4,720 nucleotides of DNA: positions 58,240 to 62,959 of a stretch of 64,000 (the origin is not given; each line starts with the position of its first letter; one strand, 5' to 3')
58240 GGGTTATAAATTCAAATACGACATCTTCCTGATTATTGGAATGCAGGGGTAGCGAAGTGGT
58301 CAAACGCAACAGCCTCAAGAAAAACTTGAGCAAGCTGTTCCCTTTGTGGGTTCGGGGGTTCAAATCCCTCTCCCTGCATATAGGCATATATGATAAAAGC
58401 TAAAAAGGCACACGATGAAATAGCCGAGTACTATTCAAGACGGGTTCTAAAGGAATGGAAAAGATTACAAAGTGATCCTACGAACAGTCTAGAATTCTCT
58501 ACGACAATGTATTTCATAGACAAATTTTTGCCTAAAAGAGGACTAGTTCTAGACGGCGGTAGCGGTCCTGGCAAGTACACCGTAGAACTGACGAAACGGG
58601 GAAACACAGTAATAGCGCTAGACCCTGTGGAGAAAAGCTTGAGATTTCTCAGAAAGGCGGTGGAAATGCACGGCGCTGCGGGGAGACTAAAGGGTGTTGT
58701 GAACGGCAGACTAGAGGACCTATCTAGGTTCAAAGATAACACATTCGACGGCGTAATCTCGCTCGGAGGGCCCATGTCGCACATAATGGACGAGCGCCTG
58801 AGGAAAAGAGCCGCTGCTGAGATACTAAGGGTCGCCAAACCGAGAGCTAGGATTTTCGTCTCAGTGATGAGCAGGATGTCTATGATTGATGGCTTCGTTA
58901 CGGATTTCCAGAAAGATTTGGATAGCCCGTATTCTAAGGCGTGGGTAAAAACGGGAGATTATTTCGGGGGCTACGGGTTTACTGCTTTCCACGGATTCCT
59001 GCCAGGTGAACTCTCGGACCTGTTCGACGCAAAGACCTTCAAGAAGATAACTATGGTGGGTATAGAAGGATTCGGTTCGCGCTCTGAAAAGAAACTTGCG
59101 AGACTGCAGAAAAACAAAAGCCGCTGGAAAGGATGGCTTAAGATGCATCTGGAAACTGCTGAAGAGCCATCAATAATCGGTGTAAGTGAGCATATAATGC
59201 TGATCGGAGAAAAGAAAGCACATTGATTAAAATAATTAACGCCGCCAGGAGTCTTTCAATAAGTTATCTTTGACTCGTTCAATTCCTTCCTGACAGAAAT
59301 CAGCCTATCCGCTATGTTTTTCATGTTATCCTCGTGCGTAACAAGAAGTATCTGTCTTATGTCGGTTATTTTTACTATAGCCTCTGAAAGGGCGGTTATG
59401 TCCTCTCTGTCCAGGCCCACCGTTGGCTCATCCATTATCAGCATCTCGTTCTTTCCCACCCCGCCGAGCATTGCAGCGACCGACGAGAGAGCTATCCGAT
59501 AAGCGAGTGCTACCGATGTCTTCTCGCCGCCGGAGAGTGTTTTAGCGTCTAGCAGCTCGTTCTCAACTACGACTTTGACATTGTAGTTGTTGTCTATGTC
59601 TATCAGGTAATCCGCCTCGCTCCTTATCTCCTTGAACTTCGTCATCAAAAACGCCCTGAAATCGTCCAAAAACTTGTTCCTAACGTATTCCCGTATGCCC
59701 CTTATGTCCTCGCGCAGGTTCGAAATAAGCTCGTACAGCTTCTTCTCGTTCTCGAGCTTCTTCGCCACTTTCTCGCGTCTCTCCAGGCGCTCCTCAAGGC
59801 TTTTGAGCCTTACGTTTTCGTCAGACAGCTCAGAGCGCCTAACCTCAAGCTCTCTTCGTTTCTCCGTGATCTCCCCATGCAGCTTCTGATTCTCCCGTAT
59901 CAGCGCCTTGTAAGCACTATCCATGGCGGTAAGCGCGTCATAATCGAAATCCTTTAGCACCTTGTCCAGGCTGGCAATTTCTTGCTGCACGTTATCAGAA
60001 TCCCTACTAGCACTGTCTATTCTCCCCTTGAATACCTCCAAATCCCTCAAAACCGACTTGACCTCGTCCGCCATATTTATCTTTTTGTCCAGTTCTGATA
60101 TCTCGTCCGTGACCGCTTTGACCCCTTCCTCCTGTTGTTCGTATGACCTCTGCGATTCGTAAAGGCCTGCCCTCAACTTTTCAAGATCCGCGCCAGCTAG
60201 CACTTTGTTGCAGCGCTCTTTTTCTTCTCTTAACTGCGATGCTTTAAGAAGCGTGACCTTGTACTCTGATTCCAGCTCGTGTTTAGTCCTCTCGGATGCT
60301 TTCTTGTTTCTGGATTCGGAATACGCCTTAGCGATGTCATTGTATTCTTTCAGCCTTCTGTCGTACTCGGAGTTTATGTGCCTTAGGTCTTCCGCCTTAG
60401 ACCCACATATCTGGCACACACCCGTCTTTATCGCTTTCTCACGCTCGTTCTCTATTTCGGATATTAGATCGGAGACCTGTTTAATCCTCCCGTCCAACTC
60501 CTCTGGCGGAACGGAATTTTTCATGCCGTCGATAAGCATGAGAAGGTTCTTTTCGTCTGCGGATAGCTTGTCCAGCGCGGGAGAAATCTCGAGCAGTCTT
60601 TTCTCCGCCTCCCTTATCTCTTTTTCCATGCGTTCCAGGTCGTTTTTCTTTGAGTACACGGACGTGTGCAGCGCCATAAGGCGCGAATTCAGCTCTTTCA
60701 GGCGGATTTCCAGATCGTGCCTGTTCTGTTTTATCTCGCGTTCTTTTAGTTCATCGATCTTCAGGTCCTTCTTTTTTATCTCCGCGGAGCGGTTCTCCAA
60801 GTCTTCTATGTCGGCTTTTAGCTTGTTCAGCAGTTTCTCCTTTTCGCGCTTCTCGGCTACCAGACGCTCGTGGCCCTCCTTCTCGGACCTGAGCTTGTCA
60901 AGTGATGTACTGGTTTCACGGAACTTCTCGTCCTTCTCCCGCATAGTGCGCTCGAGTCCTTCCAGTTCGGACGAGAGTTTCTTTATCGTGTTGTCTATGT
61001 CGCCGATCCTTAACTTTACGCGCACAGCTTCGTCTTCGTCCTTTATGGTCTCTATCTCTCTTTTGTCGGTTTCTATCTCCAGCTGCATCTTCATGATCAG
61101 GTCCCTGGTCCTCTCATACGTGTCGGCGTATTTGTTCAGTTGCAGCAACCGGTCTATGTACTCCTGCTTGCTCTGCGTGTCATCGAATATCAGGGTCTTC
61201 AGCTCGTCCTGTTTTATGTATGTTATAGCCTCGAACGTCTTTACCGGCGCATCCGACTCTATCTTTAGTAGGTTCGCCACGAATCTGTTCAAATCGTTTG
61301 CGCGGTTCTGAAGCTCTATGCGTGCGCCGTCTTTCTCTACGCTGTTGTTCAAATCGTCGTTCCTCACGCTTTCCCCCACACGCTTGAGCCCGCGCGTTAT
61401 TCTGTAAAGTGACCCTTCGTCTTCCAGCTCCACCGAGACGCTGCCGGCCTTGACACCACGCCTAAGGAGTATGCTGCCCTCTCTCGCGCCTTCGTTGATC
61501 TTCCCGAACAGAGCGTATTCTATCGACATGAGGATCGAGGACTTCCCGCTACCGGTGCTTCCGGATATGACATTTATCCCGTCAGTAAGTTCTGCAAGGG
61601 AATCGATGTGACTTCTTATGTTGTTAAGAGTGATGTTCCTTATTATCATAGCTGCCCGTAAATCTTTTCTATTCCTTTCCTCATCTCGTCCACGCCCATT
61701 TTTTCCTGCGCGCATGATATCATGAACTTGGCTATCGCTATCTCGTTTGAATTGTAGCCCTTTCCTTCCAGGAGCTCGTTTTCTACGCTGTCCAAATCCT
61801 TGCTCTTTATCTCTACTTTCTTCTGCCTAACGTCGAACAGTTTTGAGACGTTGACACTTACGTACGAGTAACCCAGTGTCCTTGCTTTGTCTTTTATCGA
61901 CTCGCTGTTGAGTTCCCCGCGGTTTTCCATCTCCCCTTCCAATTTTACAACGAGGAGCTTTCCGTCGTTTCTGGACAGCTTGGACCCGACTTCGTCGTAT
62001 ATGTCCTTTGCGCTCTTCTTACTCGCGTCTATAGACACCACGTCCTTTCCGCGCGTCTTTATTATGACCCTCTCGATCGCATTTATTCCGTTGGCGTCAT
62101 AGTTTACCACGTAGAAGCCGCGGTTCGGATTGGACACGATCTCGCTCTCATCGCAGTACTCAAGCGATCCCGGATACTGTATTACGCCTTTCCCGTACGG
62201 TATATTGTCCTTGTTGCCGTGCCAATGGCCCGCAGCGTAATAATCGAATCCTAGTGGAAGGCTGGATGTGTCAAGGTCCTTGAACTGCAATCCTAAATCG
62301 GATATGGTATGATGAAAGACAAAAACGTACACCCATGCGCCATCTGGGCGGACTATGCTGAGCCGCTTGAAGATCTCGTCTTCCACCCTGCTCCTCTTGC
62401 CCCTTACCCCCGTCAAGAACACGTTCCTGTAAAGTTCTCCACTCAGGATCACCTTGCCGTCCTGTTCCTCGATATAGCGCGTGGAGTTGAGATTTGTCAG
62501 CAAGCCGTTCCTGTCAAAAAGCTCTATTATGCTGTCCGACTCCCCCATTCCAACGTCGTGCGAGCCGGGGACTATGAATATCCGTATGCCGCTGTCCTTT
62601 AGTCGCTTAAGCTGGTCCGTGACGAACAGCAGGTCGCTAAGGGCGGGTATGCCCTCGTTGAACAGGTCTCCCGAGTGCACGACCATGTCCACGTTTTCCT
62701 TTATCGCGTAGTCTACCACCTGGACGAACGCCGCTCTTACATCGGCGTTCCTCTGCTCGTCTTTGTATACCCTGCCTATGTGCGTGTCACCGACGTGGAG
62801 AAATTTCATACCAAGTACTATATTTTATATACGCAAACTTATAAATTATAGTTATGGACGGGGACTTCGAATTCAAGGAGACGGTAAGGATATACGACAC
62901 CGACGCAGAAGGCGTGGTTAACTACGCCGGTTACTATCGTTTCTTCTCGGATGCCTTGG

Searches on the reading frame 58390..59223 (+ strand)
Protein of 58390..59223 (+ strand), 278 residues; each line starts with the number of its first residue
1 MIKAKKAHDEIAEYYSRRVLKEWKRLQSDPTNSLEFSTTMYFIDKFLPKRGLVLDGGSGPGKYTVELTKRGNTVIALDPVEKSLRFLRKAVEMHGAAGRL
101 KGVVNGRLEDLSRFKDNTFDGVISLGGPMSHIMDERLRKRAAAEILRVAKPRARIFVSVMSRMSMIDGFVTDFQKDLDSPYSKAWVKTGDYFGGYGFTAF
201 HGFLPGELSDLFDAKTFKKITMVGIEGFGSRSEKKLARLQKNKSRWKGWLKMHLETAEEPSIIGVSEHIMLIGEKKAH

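Call 59: search_protein_families(library=pfam, proteins=[window:58390-59223:+], max_evalue=0.001)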
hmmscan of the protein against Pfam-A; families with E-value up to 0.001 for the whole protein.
window:58390-59223:+ (278 aa): 3 families
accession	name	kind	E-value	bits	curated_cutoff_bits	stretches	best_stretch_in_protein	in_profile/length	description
PF13649.12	Methyltransf_25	-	3.2e-13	50.6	27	1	53-151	1-95/97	Methyltransferase domain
PF08241.18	Methyltransf_11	-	2.2e-12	47.9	21.2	1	54-156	1-94/95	Methyltransferase domain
PF13847.12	Methyltransf_31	-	1.6e-05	25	27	1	53-164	7-116/145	Methyltransferase domain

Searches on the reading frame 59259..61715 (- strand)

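Call 28: search_protein_families(library=pfam, proteins=[window:59259-61715:-], max_evalue=0.001)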
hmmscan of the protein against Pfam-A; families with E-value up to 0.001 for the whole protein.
window:59259-61715:- (819 aa): 3 families
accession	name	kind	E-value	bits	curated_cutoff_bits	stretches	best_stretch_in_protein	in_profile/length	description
PF13476.12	AAA_23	-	1.2e-18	68.9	27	1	28-227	2-192/201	AAA domain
PF02463.25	SMC_N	-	0.00019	21.4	40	0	25-811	2-214/220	RecF/RecN/SMC N terminal domain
PF13558.12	SbcC_Walker_B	-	0.00045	20.9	27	0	723-780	29-88/90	SbcC/RAD50-like, Walker B motif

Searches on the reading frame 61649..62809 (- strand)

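Call 28: search_protein_families(library=pfam, proteins=[window:61649-62809:-], max_evalue=0.001)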
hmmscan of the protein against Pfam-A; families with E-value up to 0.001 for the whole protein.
window:61649-62809:- (387 aa): 2 families
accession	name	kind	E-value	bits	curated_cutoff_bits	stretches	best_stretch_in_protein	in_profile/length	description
PF00149.33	Metallophos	-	1.8e-15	58.3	21.5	1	1-198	1-190/191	Calcineurin-like phosphoesterase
PF12850.12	Metallophos_2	-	9.1e-06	26.2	27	1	1-219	1-138/154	Calcineurin-like phosphoesterase superfamily domain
